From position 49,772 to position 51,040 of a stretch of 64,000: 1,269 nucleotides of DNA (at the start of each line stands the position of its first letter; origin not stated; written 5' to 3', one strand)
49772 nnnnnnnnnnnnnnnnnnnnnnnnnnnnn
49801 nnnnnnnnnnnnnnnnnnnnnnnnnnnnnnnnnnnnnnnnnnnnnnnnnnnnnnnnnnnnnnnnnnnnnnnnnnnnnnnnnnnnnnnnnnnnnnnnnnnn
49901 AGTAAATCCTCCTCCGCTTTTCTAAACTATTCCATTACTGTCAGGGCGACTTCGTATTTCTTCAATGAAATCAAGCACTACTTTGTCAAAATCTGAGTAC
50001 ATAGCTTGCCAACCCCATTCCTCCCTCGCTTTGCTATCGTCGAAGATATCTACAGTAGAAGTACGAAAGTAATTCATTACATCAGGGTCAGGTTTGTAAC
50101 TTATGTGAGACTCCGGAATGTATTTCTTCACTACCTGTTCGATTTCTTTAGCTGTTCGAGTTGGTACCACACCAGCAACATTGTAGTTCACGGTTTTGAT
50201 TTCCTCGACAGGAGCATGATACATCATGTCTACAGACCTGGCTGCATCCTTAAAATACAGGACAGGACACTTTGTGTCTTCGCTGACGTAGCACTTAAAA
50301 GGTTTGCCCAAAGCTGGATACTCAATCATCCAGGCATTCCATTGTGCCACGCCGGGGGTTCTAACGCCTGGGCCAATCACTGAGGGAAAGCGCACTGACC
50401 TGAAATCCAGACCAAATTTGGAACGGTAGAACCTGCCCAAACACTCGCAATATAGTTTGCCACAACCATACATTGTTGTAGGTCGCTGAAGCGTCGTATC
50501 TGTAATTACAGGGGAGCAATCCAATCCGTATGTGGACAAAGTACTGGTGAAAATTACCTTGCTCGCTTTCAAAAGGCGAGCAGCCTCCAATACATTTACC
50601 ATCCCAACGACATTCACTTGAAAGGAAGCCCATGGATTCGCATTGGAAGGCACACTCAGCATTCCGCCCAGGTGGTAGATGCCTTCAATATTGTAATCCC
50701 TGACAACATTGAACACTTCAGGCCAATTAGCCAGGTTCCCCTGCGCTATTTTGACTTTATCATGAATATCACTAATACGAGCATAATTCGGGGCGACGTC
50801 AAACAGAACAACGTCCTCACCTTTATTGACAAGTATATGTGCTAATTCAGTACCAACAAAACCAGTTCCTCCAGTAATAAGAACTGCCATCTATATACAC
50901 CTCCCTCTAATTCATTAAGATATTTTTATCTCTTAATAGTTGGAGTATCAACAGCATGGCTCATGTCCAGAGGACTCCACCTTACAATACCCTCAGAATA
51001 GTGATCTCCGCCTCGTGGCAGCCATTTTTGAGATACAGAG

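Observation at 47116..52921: BKACE-centred catabolic cluster of unknown substrate (CoA-transferase A/B, BKACE, extended-SDR dehydrogenase, panB, unknown 317-aa protein)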

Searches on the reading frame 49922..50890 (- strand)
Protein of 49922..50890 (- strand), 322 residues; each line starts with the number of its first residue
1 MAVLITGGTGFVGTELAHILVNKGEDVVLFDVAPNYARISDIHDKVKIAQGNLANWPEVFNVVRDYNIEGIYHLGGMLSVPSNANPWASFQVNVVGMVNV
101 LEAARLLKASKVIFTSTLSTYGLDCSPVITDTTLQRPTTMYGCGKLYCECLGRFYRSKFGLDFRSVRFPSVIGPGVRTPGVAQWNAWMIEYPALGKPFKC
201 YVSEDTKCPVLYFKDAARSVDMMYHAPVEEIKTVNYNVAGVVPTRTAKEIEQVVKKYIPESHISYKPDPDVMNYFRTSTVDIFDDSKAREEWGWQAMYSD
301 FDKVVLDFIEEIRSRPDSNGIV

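Call 6: search_protein_families(library=pfam, proteins=[window:49922-50890:-], max_evalue=0.01)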
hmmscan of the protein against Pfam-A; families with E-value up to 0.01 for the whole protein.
window:49922-50890:- (322 aa): 8 families
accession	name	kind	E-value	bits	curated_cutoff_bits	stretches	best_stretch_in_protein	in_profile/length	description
PF01370.27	Epimerase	-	7.5e-36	124.2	20.9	1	3-239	1-240/240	NAD dependent epimerase/dehydratase family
PF16363.11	GDP_Man_Dehyd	-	4.4e-33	115.6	27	1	4-299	1-324/332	GDP-mannose 4,6 dehydratase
PF02719.21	Polysacc_synt_2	-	1.9e-12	47.4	20.2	1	3-173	1-173/293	Polysaccharide biosynthesis protein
PF01073.25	3Beta_HSD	-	5.4e-11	42.5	22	1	4-122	1-121/280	3-beta hydroxysteroid dehydrogenase/isomerase family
PF04321.23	RmlD_sub_bind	-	8.9e-08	32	27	1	1-149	1-133/287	RmlD substrate binding domain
PF07993.18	NAD_binding_4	-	1.6e-05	24.6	20.1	0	67-126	88-145/258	Male sterility protein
PF00106.31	adh_short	-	0.00073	19.5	26.6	1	2-104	2-119/195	short chain dehydrogenase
PF13460.12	NAD_binding_10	-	0.0009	19.6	27.2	1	7-121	1-102/184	NAD(P)H-binding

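Call 7: search_protein_families(library=ncbifam, proteins=[window:49922-50890:-], max_evalue=0.01)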
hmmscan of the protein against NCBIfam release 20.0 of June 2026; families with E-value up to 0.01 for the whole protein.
window:49922-50890:- (322 aa): 26 families (the best 25 are shown)
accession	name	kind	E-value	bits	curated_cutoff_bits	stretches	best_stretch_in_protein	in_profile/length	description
NF043036.1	ErythonDh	equivalog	4.2e-28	98.5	325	1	1-311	1-319/321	D-erythronate dehydrogenase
TIGR01179.1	galE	equivalog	4.9e-22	78.2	262.3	1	2-173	1-178/332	UDP-glucose 4-epimerase GalE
TIGR04180.1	EDH_00030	hypoth_equivalog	1.1e-17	64.1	475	1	3-174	1-178/297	NAD-dependent 4,6-dehydratase LegB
TIGR01181.1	dTDP_gluc_dehyt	equivalog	2.6e-15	56.4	365.1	1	3-298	2-298/321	dTDP-glucose 4,6-dehydratase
TIGR02197.1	heptose_epim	equivalog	2.5e-13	49.9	274.6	1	3-271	1-274/316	ADP-glyceromanno-heptose 6-epimerase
TIGR03466.1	HpnA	hypoth_equivalog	8.6e-13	47.9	367.65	1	1-137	1-133/327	hopanoid-associated sugar epimerase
NF007956.0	PRK10675.1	subfamily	9.5e-13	48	394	1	1-149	1-157/338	UDP-glucose 4-epimerase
TIGR02622.1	CDP_4_6_dhtase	equivalog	2e-12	47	278.45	1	3-115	7-126/352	CDP-glucose 4,6-dehydratase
NF042422.1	oxyalk_red_OleD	equivalog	3.9e-12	46.2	580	1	1-132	1-125/329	2-alkyl-3-oxoalkanoate reductase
NF041293.1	G6PDh_Azf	equivalog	5.2e-11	42.4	400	1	2-168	4-179/252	NAD-dependent glucose-6-phosphate dehydrogenase Azf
NF042423.1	oxyalk_red_Shew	equivalog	1.2e-09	37.7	580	1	2-119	10-120/331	2-alkyl-3-oxoalkanoate reductase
NF052578.1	StrlDmthSdmBMthl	equivalog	4.8e-09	36.4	600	1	1-124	1-120/328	sterol demethylase protein SdmB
NF007582.0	PRK10217.1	equivalog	1.7e-08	34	698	1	3-251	4-264/355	dTDP-glucose 4,6-dehydratase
TIGR01746.1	Thioester-redct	subfamily_domain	2.9e-08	33.3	213.35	1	3-174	2-198/371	thioester reductase domain-containing protein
TIGR01472.1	gmd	equivalog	6.5e-08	32.2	415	1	3-161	3-175/342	GDP-mannose 4,6-dehydratase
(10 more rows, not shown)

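Call 32: search_solved_structures(query=window:49922-50890:-, max_evalue=1e-10)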
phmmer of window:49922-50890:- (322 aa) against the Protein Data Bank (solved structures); distinct sequences matched with E-value up to 1e-10: 44.
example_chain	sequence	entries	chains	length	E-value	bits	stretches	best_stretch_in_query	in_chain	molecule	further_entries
3a1n_A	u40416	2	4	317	1.1e-45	159.8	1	3-314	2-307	NDP-sugar epimerase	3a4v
7cgv_A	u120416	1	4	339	1.9e-45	159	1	3-312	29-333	Artificial L-threonine 3-dehydrogenase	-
3a9w_A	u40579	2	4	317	4e-45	158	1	3-314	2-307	NDP-sugar epimerase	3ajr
5z75_A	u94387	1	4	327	4e-42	148.1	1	1-310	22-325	Artificial L-threonine 3-dehydrogenase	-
6jyg_A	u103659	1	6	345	9.3e-42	146.9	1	3-312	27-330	L-threonine 3-dehydrogenase, putative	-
5z76_A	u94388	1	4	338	1.4e-40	143.1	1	3-314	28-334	Artificial L-threonine 3-dehydrogenase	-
4yrb_A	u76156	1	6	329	5.9e-40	141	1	3-302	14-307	L-threonine 3-dehydrogenase, mitochondrial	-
4yr9_A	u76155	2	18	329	7.2e-40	140.7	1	3-302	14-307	L-threonine 3-dehydrogenase, mitochondrial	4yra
7ol1_A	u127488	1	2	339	1.4e-38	136.5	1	3-313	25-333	L-threonine 3-dehydrogenase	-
7epr_A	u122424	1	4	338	2.6e-38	135.6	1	3-313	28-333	L-threonine 3-dehydrogenase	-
7eps_A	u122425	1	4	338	7.3e-38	134.1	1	3-312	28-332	L-threonine 3-dehydrogenase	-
3wmw_A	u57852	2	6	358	8.3e-38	133.9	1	3-313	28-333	NAD dependent epimerase/dehydratase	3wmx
2yy7_A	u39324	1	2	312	6.4e-37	131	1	3-312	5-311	L-threonine dehydrogenase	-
8gil_A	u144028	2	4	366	2.6e-36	129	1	3-312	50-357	L-threonine 3-dehydrogenase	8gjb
5k4q_A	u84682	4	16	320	4.9e-34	121.5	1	3-312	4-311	L-threonine 3-dehydrogenase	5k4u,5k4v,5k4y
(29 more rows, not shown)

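Call 41: find_related_loci(query=window:49922-50890:-, collection=metagenome_contigs, flank=8000)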
Query window:49922-50890:- (322 aa) in metagenome_contigs; peptide patterns used: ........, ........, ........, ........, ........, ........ (x = any residue, [..] = any of these).
93 stretches matched a pattern; 76 encode a relative of the query (tblastn E <= 1e-3); 76 distinct loci.
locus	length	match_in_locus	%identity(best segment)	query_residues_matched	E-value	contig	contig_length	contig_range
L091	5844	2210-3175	84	1-322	0e+0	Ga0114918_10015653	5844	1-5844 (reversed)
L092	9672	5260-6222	76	1-321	8e-173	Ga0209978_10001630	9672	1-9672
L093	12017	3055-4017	75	1-321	1e-172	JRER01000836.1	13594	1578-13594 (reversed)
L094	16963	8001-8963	76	1-321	7e-172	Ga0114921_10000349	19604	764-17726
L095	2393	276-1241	74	1-322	0e+0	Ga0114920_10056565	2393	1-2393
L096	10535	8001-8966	73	1-322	3e-171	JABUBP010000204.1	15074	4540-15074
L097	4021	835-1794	73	1-320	1e-174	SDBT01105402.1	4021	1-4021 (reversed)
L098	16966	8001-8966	72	1-322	8e-169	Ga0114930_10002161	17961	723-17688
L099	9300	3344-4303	73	1-320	1e-167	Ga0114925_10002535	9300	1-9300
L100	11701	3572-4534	72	1-321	5e-167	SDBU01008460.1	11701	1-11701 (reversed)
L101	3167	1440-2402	72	1-321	1e-173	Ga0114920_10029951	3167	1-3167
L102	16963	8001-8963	70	1-321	4e-164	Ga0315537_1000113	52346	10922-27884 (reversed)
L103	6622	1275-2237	69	1-321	4e-161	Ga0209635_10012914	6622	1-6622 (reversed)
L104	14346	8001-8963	65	1-321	4e-152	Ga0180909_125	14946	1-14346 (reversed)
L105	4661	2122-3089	73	1-322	2e-153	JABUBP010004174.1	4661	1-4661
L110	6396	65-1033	63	1-321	4e-140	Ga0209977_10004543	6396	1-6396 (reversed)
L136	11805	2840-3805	50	1-321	2e-101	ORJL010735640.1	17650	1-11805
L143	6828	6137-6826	57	1-231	6e-87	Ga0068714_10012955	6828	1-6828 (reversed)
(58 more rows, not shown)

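Call 44: search_protein_families(library=pfam, proteins=[L143:5145-6098:+, L110:2093-2857:-, L092:7252-9207:+, L102:3861-5369:+, L102:9020-10477:+, L100:5487-6053:+, L098:10841-12019:+, L099:4875-5144:+, L136:2756-3787:-], max_evalue=0.001)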
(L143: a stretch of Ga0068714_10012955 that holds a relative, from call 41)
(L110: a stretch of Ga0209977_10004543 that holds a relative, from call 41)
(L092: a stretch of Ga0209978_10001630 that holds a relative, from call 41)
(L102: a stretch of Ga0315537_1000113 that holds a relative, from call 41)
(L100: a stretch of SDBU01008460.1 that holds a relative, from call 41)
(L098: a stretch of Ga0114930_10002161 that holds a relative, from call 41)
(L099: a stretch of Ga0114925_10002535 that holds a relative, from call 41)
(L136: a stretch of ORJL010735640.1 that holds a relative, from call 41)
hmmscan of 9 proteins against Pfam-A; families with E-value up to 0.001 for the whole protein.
L143:5145-6098:+ (317 aa): 7 families
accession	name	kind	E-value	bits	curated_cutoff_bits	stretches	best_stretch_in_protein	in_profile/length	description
PF02737.24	3HCDH_N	-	3.6e-59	200.1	22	1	10-190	1-179/180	3-hydroxyacyl-CoA dehydrogenase, NAD binding domain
PF00725.27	3HCDH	-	5.3e-17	62.6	22.1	1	193-290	1-96/97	3-hydroxyacyl-CoA dehydrogenase, C-terminal domain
PF03446.21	NAD_binding_2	-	1.9e-07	31.7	21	1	10-124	1-94/161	NAD binding domain of 6-phosphogluconate dehydrogenase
PF03807.23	F420_oxidored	-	8.7e-05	23.5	21.6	1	10-65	1-58/94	NADP oxidoreductase coenzyme F420-dependent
PF04127.22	DFP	-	0.00057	20.2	22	0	4-42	16-54/186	DNA/pantothenate metabolism flavoprotein C-terminal domain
PF21799.2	MurD-like_N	-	0.00088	19.9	27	0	10-62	2-56/88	Mur ligase MurD-like, N-terminal domain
PF03721.20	UDPG_MGDP_dh_N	-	0.00093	19.2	27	0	10-51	2-43/187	UDP-glucose/GDP-mannose dehydrogenase family, NAD binding domain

L110:2093-2857:- (254 aa): 3 families
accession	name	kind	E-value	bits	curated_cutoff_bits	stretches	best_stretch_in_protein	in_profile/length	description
PF13561.12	adh_short_C2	-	6.1e-66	222.8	27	1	20-251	6-234/236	Enoyl-(Acyl carrier protein) reductase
PF00106.31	adh_short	-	1.2e-58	198.3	26.6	1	11-204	1-192/195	short chain dehydrogenase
PF08659.16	KR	-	4.7e-15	56.4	22.6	1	14-163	4-151/180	KR domain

L092:7252-9207:+ (651 aa): 2 families
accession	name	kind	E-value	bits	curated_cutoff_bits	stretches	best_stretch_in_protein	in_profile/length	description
PF00501.34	AMP-binding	-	3.5e-49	168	29.9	1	92-411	4-313/384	AMP-binding enzyme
PF16177.11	ACAS_N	-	2.4e-12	46.9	27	1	36-92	1-54/55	Acetyl-coenzyme A synthetase N-terminus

L102:3861-5369:+ (502 aa): 1 family
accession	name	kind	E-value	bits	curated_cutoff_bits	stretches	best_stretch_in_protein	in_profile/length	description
PF06253.16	MTTB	-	2.1e-73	247.5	25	1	4-466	22-489/500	Trimethylamine methyltransferase (MTTB)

L102:9020-10477:+ (485 aa): 3 families
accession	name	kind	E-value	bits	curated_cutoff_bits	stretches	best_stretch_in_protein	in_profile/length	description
PF13607.11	Succ_CoA_lig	-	3.2e-42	144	27.4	1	175-313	1-138/138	Succinyl-CoA ligase like flavodoxin domain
PF13380.12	CoA_binding_2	-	2.6e-22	79.9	22.8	1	33-154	2-111/116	CoA binding domain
PF02629.25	CoA_binding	-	5.7e-13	49.9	22.3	1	31-120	3-95/97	CoA binding domain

L100:5487-6053:+ (188 aa): 1 family
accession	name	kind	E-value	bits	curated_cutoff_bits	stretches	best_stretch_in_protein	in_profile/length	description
PF01558.24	POR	-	2e-31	109.9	27.4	1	18-183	1-172/173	Pyruvate ferredoxin/flavodoxin oxidoreductase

L098:10841-12019:+ (392 aa): 3 families
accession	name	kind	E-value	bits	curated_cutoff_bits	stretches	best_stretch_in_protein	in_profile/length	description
PF01855.24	POR_N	-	4.5e-72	243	27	1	16-239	2-230/231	Pyruvate flavodoxin/ferredoxin oxidoreductase, thiamine diP-bdg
PF17147.9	PFOR_II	-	1.3e-29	103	27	1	262-365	1-102/102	Pyruvate:ferredoxin oxidoreductase core domain II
PF02780.25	Transketolase_C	-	9.1e-06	26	25.9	1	258-337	6-86/124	Transketolase, C-terminal domain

L099:4875-5144:+ (89 aa): 12 families
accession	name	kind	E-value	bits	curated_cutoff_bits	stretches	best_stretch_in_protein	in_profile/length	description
PF00037.32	Fer4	-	2.5e-12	46.5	21.1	2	34-57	1-24/24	4Fe-4S binding domain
PF12837.12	Fer4_6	-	3.2e-10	39.9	25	2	33-56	1-24/24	4Fe-4S binding domain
PF14697.11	Fer4_21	-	6.6e-09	36.2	35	1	35-88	2-58/59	4Fe-4S dicluster domain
PF12838.12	Fer4_7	-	8.1e-09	36.3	27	1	40-85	1-51/52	4Fe-4S dicluster domain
PF13237.11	Fer4_10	-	8.5e-09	35.6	25.5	1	33-83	1-53/53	4Fe-4S dicluster domain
PF13187.11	Fer4_9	-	1e-07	32.3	27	1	40-86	1-51/52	4Fe-4S dicluster domain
PF12797.12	Fer4_2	-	1.8e-07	31.1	24.5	1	64-83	2-21/22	4Fe-4S binding domain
PF13484.11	Fer4_16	-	9.7e-06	26.7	30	0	40-59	1-20/66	4Fe-4S double cluster binding domain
PF12800.12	Fer4_4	-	7.1e-05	23.3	24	0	71-83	3-15/17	4Fe-4S binding domain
PF13534.11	Fer4_17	-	0.00014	22.7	22.2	0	11-54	18-59/61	4Fe-4S dicluster domain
PF13183.11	Fer4_8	-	0.00038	21.4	27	0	70-86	52-68/68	4Fe-4S dicluster domain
PF25160.1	LdpA_Fe-S-bd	-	0.00044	20.4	27.6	0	45-88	7-44/49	LdpA Fe-S cluster-binding domain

L136:2756-3787:- (343 aa): 0 families
